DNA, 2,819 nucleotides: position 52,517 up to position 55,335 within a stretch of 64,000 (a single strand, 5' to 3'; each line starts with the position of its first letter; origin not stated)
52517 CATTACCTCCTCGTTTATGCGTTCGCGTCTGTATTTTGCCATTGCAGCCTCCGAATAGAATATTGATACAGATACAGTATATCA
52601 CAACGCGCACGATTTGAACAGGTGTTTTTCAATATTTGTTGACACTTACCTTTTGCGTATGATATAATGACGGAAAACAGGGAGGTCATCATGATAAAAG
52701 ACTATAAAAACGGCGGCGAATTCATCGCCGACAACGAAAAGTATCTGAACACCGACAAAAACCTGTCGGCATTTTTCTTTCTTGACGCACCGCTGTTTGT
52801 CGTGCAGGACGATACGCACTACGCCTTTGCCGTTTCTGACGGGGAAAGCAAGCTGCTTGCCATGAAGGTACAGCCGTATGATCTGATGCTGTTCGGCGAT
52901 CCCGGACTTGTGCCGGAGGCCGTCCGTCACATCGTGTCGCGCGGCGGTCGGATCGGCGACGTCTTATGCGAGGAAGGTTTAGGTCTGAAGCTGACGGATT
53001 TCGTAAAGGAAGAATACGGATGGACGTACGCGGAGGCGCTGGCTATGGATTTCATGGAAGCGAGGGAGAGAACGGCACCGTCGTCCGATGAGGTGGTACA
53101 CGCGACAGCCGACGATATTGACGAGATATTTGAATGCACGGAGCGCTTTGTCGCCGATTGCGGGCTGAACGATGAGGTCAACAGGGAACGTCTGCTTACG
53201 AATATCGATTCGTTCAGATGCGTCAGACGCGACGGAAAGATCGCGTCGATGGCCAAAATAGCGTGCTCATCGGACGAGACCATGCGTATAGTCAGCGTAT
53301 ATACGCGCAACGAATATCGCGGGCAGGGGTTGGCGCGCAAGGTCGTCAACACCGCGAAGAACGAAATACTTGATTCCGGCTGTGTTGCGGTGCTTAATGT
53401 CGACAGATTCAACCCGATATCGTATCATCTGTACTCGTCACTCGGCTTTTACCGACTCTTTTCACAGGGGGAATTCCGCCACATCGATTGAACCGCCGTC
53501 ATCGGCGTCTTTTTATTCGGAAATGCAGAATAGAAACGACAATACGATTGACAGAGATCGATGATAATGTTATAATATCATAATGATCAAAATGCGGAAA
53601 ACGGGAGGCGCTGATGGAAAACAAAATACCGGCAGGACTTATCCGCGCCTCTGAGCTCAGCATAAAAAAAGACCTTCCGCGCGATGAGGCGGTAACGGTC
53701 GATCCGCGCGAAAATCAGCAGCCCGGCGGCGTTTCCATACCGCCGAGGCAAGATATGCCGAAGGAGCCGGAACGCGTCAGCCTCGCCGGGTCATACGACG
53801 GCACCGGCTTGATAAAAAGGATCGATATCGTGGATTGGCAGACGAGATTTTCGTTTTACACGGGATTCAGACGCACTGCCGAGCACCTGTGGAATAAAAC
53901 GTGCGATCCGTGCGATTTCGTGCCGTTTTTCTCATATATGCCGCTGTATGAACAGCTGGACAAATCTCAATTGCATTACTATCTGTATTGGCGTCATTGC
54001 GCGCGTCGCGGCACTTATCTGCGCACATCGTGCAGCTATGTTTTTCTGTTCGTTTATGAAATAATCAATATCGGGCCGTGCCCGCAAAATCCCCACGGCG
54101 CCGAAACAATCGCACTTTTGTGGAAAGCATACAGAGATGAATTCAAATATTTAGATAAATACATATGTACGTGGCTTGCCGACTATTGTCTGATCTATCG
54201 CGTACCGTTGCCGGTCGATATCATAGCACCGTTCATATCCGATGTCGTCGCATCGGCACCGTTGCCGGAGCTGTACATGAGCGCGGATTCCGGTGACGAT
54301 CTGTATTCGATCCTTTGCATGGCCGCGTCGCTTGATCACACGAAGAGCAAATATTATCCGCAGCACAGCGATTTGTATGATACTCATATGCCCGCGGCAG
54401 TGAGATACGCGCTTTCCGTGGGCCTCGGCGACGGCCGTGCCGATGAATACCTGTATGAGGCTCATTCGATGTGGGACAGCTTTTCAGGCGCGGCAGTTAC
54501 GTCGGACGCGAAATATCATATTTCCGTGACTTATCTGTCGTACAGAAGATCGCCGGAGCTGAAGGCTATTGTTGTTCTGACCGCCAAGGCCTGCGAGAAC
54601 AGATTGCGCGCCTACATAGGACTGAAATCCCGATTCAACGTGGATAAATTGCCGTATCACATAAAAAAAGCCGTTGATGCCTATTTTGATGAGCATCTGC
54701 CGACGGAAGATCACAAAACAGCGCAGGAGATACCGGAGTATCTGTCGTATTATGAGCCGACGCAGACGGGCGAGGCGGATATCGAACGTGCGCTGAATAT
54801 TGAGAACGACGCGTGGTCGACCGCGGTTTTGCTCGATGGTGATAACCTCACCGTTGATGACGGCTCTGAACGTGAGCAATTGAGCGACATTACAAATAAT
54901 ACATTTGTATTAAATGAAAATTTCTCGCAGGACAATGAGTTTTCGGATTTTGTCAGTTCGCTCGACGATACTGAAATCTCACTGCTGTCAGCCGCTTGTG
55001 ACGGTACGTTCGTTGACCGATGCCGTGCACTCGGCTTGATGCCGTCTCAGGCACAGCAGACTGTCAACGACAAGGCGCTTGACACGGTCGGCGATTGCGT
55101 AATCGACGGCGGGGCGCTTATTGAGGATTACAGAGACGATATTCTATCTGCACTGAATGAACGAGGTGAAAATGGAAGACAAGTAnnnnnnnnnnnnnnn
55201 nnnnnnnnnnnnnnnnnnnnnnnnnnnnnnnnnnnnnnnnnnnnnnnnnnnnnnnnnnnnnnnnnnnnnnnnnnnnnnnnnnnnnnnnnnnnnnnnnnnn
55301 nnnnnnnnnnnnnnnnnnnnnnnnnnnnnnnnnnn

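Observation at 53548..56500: TerB-N/TerB-C protein + BrxD-like (DUF2791) ATPase behind a perfect consensus promoter: helicase-less Shango-like candidate defence/stress module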

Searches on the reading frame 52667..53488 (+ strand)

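Call 3: search_protein_families(library=pfam, proteins=[window:52667-53488:+], max_evalue=0.1)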
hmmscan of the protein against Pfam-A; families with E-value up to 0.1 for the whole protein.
window:52667-53488:+ (274 aa): 8 families
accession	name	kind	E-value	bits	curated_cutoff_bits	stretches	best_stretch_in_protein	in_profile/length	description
PF00583.31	Acetyltransf_1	-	1e-10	42.3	20.7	1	172-261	24-116/116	Acetyltransferase (GNAT) family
PF13508.13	Acetyltransf_7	-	2.1e-08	34.8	27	1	185-262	7-83/84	Acetyltransferase (GNAT) domain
PF12746.13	GNAT_acetyltran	-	3.7e-08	33.8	26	1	185-262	161-235/243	GNAT acetyltransferase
PF08445.16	FR47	-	2.9e-07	30.8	22.1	1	201-264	18-80/86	FR47-like protein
PF13673.13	Acetyltransf_10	-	7.9e-07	29.5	23.6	1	170-273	20-119/128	Acetyltransferase (GNAT) domain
PF17013.11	Acetyltransf_15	-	1.4e-05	25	35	1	197-263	64-138/210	Putative acetyl-transferase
PF14542.12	Acetyltransf_CG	-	0.00091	19.8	30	1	200-238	19-57/80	GCN5-related N-acetyl-transferase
PF13527.13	Acetyltransf_9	-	0.0035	17.8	25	1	146-261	5-124/127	Acetyltransferase (GNAT) domain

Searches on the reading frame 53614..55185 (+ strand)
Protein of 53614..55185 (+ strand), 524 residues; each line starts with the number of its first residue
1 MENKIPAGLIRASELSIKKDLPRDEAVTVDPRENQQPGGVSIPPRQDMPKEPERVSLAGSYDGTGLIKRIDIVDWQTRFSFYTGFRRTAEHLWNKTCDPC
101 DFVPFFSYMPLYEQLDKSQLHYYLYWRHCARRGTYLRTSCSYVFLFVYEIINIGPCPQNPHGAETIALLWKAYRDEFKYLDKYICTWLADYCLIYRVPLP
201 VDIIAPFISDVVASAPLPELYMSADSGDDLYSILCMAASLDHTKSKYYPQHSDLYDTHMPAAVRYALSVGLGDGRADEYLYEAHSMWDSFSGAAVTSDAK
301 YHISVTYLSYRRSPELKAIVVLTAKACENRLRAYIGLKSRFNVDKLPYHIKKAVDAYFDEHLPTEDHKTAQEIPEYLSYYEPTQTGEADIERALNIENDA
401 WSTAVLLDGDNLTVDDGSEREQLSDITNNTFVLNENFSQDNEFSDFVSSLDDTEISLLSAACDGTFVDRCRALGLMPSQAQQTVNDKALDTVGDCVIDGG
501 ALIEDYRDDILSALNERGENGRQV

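Call 3: search_protein_families(library=pfam, proteins=[window:53614-55185:+], max_evalue=0.1)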
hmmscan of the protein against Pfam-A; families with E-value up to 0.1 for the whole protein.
window:53614-55185:+ (524 aa): 2 families
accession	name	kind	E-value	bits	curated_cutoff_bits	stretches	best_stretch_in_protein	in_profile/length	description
PF13208.11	TerB_N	-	6.5e-16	59.1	25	1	99-196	46-136/207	TerB N-terminal domain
PF15615.11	TerB_C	-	1.6e-05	25.6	26.3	1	418-503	47-137/148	TerB-C domain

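Call 4: search_protein_families(library=padloc, proteins=[window:53614-55185:+], max_evalue=0.1)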
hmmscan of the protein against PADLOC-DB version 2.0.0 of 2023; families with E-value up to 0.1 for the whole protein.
window:53614-55185:+ (524 aa): 1 family
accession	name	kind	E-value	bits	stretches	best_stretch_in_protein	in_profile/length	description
PDLC03958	SngA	-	2.2e-36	124.6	1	49-512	65-525/528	-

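Call 5: search_protein_families(library=ncbifam, proteins=[window:53614-55185:+], max_evalue=0.1)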
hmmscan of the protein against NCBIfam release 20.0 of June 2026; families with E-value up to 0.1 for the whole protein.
window:53614-55185:+ (524 aa): 0 families

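Call 18: find_homologous_proteins(query=window:53614-55185:+, max_evalue=0.001)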
Query window:53614-55185:+ (524 aa): 17 proteins with E <= 0.001 among 8000 candidates.
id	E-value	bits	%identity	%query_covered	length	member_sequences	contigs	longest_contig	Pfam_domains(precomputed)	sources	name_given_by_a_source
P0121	0.0e+0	1213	99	100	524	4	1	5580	PF13208.12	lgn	-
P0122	3.5e-115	404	42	94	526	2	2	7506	PF13208.12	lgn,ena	-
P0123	1.6e-106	375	38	95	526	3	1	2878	PF13208.12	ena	-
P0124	5.5e-104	367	38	90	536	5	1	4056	PF13208.12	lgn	-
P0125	1.1e-98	349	37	97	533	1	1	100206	PF13208.12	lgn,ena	-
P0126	1.2e-59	221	32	85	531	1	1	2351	PF13208.12,PF15615.12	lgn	-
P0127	2.1e-56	210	29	93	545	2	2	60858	PF13208.12,PF15615.12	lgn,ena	-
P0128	7.6e-54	201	30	95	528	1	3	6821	PF13208.12,PF15615.12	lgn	-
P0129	3.1e-53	199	29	85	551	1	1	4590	PF13208.12,PF15615.12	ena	-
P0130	1.3e-51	194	30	86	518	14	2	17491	PF13208.12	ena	-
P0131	7.4e-51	192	28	85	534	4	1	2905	PF13208.12,PF15615.12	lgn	-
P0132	8.1e-51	191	29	91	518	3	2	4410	PF13208.12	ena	-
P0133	1.0e-48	185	30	86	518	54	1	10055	PF13208.12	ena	-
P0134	7.3e-47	178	29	92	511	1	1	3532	PF13208.12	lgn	-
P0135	5.7e-16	76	29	33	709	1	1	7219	PF13208.12,PF15615.12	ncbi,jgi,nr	ncbi:MAG: TerB N-terminal domain-containing protein [Defluviitaleaceae bacterium]|nr:TerB N-terminal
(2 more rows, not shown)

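Call 42: search_protein_families(library=pfam, alignment_id=A2, max_evalue=0.01)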
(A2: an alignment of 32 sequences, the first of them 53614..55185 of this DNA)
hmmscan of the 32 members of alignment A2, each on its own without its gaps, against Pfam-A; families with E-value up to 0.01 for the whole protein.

A. member 1, window:53614-55185:+ (524 aa): 2 families
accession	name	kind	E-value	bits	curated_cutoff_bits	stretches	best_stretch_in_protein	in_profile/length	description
PF13208.11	TerB_N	-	6.5e-16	59.1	25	1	99-196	46-136/207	TerB N-terminal domain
PF15615.11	TerB_C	-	1.6e-05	25.6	26.3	1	418-503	47-137/148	TerB-C domain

B. families by the number of members that match (of 32 scanned): 2 families
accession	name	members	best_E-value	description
PF13208.11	TerB_N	32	1.1e-20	TerB N-terminal domain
PF15615.11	TerB_C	30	2e-11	TerB-C domain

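Call 55: find_homologous_proteins(query=A2, max_evalue=1e-10)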
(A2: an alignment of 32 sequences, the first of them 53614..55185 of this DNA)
Query A2 (32 sequences) (524 aa, profile of the alignment): 15 proteins with E <= 1e-10 among 8000 candidates.
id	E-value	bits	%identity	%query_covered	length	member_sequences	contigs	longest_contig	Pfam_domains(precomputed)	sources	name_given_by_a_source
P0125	3.9e-189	648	37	97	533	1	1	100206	PF13208.12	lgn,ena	-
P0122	1.2e-168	580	42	94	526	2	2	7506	PF13208.12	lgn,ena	-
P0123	3.4e-161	556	38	95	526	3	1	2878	PF13208.12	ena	-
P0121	4.4e-161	555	99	100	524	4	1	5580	PF13208.12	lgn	-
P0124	1.0e-159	551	38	90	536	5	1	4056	PF13208.12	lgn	-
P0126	9.4e-146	505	32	85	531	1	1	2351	PF13208.12,PF15615.12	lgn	-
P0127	9.7e-143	495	29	93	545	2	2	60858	PF13208.12,PF15615.12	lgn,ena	-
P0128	3.0e-139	483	30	95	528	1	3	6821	PF13208.12,PF15615.12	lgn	-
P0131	2.1e-136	474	28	85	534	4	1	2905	PF13208.12,PF15615.12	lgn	-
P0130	1.5e-129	451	30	86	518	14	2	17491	PF13208.12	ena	-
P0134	3.7e-128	447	29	92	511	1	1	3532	PF13208.12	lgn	-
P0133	5.1e-128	446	30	86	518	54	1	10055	PF13208.12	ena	-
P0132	2.7e-127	444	29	91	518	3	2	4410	PF13208.12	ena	-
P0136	3.2e-34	137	32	30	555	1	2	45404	PF13208.12,PF15615.12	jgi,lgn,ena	-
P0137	1.6e-32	131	25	56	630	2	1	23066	PF13208.12,PF15615.12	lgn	-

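Call 63: search_solved_structures(query=A2, max_evalue=1)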
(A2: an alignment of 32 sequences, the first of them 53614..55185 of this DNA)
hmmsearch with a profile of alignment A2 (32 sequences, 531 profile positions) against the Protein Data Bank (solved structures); distinct sequences matched with E-value up to 1: 2.
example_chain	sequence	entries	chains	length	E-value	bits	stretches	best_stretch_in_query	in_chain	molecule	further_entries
7dvr_A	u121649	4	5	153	0.25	13.3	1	365-479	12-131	HTH marR-type domain-containing protein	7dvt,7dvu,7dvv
7dvs_A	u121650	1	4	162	0.32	13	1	364-478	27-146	MarR family transcriptional regulator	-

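Call 65: predict_structure(alignment_id=A5)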
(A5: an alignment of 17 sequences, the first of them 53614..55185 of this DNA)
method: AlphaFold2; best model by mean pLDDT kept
length: 524 residues; sequences in the alignment: 17
mean_pLDDT: 76.9   pTM: 0.57
mean pLDDT of the five models: 76.9, 74.8, 74.4, 73.7, 73.1
residues with pLDDT >= 90: 226; 70-90: 148; 50-70: 49; < 50: 101
segments of 3 or more residues with pLDDT < 50: 1-53, 366-373, 411-440, 521-524
pLDDT, mean of each block of 10 residues (from residue 1): 33 35 33 36 40 68 90 82 86 93 94 95 97 95 96 68 93 93 93 90 84 84 61 61 84 90 87 79 93 88 92 87 91 87 89 93 61 52 56 81 70 35 33 33 89 94 94 94 95 93 93 79 36
secondary structure, 60 per line:
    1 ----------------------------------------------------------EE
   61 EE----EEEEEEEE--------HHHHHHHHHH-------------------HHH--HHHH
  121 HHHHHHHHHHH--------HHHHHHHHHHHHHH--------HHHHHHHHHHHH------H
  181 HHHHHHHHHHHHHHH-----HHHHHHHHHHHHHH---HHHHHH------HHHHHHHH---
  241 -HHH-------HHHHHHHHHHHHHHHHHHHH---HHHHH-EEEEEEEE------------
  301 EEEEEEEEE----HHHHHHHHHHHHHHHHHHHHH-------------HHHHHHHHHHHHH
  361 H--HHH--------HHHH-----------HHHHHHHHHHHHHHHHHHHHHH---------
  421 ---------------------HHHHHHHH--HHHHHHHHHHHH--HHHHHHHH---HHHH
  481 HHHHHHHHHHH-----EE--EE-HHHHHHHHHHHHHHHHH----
elements in order: E59-62 E67-74 H83-92 H117-131 H140-153 H162-173 H180-195 H201-214 H218-223 H230-237 H252-271 H275-279 E281-288 E301-309 H314-334 H348-361 H375-378 H390-411 H442-449 H452-463 H466-473 H477-491 H504-520

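Call 100: search_protein_representatives(protein=window:53614-55185:+)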
Query: 524 residues. Proteins with E-value up to 0.001 (for the whole library): 2101; up to 1e-10: 1164; up to 1e-30: 355. The best 150 are listed.
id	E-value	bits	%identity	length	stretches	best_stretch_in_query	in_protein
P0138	7.9e-103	361.4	39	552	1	33-514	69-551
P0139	1.1e-101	357.6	39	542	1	26-518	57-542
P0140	2.7e-92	326.7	38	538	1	23-515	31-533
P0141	1.7e-88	314.2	37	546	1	17-518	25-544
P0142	3.2e-88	313.2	37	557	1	24-514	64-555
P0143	4.3e-86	306.2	36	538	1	16-515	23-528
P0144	3.9e-84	299.7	34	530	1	29-516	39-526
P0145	2.5e-80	287.2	38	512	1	35-513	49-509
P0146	8.4e-73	262.3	33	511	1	27-513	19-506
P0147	2.9e-70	254.0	35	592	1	64-512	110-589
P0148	9.0e-69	249.0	35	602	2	15-404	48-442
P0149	1.4e-68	248.4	40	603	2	44-409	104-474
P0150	1.6e-68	248.2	34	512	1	60-516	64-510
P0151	7.5e-68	246.0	34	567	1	17-515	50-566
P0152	8.6e-68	245.8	34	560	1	25-515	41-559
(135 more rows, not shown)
